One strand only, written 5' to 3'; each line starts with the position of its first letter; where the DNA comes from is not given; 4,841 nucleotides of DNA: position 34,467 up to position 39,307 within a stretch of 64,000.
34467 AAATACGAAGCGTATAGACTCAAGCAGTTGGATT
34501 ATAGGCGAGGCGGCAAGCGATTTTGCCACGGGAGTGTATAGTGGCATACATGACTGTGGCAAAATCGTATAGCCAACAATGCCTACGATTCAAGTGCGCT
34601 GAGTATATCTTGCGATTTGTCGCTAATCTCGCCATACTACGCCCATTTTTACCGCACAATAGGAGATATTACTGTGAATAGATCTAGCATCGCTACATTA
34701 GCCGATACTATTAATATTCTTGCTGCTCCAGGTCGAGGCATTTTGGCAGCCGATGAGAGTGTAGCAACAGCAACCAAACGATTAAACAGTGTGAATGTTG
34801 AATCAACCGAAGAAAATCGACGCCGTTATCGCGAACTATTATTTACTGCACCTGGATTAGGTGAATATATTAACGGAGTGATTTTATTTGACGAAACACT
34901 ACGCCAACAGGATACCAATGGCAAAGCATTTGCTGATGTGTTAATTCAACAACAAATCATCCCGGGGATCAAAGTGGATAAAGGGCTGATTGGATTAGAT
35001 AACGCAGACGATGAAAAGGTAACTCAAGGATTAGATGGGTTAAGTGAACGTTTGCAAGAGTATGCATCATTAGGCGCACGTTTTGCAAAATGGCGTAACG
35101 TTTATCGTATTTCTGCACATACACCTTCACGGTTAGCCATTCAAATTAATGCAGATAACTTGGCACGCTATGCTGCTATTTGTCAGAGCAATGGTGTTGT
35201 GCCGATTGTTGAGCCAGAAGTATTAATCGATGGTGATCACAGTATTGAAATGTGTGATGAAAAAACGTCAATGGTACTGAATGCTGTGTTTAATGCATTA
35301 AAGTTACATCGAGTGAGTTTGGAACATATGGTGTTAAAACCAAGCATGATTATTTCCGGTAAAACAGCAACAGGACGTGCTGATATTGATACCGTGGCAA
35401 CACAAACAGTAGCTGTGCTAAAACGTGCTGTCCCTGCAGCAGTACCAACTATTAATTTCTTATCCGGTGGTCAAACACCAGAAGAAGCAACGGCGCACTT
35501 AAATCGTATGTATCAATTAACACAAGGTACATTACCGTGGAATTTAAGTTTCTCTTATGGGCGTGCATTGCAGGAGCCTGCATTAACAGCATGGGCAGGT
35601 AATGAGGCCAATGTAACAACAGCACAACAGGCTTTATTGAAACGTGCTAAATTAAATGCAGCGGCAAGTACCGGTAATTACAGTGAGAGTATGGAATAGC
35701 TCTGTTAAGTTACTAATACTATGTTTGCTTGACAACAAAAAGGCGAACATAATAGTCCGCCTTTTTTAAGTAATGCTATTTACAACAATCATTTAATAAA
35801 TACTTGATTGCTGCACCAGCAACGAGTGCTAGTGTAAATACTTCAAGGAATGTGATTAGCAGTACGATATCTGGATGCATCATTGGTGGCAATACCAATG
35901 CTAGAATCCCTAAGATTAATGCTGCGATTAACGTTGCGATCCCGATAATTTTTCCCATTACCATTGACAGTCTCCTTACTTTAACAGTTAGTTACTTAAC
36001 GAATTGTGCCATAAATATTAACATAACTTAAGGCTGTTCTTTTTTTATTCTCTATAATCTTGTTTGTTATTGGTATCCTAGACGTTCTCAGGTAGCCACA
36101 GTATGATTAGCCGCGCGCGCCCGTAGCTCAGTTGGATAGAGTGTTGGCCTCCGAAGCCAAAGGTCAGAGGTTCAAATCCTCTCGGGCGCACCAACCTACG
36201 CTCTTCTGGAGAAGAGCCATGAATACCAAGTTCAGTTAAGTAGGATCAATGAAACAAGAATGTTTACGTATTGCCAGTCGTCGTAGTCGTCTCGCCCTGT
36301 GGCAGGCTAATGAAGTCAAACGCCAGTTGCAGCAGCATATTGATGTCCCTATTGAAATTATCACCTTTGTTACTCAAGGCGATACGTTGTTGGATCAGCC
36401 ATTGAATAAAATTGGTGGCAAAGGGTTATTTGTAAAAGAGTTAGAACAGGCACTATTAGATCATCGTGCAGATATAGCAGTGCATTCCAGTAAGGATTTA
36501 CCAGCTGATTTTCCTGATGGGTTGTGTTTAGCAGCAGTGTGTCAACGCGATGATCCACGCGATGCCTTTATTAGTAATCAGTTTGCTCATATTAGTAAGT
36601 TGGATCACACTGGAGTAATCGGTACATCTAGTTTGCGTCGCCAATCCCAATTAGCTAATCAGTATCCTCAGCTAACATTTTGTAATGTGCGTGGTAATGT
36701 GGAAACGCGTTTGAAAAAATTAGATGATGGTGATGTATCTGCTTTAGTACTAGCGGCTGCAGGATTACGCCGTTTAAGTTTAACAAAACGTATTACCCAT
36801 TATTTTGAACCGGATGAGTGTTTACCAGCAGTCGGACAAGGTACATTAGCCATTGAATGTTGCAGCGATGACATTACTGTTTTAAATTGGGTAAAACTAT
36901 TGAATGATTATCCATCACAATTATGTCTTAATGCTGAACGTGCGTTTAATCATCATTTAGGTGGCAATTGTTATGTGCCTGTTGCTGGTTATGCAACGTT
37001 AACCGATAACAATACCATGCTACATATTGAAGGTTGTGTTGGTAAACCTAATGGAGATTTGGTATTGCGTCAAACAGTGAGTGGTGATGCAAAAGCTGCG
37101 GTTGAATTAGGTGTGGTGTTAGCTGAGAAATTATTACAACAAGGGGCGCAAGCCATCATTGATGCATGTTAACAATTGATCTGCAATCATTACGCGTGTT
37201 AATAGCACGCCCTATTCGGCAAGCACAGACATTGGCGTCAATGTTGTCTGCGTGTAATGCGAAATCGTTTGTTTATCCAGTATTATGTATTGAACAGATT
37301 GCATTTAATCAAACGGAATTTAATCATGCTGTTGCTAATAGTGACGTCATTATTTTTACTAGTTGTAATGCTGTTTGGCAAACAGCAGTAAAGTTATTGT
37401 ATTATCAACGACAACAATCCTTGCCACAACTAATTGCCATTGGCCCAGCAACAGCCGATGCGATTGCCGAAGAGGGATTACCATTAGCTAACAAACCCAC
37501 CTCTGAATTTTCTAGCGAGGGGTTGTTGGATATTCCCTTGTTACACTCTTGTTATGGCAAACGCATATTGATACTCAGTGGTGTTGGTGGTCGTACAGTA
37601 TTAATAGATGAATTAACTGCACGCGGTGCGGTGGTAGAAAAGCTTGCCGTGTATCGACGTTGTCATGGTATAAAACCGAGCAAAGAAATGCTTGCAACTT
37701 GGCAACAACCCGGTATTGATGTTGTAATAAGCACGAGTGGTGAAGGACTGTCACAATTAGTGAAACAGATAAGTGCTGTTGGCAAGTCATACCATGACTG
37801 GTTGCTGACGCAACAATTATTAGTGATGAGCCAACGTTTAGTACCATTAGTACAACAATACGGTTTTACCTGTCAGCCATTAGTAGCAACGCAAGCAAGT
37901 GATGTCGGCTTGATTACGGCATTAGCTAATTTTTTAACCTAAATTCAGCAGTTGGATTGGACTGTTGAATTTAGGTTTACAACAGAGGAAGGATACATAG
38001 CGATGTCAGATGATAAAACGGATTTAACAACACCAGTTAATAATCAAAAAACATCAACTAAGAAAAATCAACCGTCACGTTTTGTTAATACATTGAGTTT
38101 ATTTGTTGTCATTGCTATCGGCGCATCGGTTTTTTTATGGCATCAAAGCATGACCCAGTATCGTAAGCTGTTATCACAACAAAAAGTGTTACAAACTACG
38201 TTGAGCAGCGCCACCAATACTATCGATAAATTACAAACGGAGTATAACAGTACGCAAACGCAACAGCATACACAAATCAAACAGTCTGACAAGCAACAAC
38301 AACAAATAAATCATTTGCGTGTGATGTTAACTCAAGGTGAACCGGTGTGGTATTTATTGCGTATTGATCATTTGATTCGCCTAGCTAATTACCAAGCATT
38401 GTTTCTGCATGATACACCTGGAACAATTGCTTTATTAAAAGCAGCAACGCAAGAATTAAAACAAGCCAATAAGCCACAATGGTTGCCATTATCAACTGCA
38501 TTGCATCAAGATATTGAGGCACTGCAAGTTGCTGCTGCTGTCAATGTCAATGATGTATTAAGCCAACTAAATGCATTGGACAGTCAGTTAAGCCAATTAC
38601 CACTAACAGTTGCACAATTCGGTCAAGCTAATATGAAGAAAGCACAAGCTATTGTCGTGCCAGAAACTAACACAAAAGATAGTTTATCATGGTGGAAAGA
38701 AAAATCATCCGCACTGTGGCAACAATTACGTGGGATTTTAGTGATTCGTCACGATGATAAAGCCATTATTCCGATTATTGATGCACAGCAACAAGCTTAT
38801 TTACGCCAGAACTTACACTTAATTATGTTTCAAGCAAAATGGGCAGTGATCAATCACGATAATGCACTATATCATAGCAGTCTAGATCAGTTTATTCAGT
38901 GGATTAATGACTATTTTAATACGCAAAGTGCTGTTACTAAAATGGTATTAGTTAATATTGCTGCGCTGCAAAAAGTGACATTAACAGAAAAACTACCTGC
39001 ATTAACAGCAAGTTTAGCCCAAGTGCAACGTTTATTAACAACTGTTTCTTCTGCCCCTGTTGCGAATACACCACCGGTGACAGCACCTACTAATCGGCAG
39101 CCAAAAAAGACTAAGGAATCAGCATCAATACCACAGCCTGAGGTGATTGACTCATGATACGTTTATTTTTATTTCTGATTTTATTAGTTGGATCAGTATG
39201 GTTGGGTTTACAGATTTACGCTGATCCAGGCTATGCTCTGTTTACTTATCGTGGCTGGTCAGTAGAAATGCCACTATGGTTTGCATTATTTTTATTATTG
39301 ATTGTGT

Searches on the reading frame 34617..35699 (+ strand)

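Call 18: search_protein_families(library=ncbifam, proteins=[window:34617-35699:+], max_evalue=1e-20)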
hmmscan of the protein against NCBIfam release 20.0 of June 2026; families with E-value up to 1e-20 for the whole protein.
window:34617-35699:+ (360 aa): 1 family
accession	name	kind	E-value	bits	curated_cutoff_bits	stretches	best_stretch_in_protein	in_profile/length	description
NF033379.1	FrucBisAld_I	equivalog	6.2e-145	482.1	250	1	28-351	2-323/324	class I fructose-bisphosphate aldolase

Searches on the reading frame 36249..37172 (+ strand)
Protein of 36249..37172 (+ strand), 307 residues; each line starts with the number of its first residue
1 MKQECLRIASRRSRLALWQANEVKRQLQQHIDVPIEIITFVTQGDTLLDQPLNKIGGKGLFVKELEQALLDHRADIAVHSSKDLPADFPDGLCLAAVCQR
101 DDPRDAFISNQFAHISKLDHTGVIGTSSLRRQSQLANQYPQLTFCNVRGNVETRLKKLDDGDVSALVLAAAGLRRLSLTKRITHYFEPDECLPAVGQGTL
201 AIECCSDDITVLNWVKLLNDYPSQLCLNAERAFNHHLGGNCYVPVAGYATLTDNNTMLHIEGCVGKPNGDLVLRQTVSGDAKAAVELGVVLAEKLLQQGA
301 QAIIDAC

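Call 18: search_protein_families(library=ncbifam, proteins=[window:36249-37172:+], max_evalue=1e-20)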
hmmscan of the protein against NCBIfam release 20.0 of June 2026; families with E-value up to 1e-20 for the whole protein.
window:36249-37172:+ (307 aa): 2 families
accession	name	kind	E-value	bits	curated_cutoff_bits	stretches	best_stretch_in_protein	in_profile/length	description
TIGR00212.1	hemC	equivalog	2e-101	338.9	164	1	6-298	1-292/293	hydroxymethylbilane synthase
NF002202.0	PRK01066.1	equivalog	5.1e-37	127.4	251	1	3-209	18-220/241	hydroxymethylbilane synthase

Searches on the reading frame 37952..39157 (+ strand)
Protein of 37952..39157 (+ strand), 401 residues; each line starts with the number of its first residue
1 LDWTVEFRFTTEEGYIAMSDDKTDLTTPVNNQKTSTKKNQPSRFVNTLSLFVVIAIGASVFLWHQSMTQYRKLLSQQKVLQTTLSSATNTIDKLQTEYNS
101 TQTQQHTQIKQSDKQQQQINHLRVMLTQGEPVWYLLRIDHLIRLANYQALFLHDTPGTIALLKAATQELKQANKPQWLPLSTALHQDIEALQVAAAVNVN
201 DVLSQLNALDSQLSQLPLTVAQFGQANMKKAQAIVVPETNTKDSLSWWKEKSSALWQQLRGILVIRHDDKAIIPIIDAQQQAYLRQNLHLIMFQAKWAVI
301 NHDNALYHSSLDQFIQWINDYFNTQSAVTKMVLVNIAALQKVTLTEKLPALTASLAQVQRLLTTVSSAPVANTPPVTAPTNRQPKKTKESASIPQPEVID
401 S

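Call 18: search_protein_families(library=ncbifam, proteins=[window:37952-39157:+], max_evalue=1e-20)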
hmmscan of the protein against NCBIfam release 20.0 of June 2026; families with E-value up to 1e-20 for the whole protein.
window:37952-39157:+ (401 aa): 2 families
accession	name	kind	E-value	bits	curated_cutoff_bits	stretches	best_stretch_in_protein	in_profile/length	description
NF008173.0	PRK10920.1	equivalog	1.3e-35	123.2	313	1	18-395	10-388/390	uroporphyrinogen-III C-methyltransferase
NF005411.0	PRK06975.1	equivalog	3.2e-30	105.1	414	1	27-361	311-656/660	fused uroporphyrinogen-III synthase HemD/membrane protein HemX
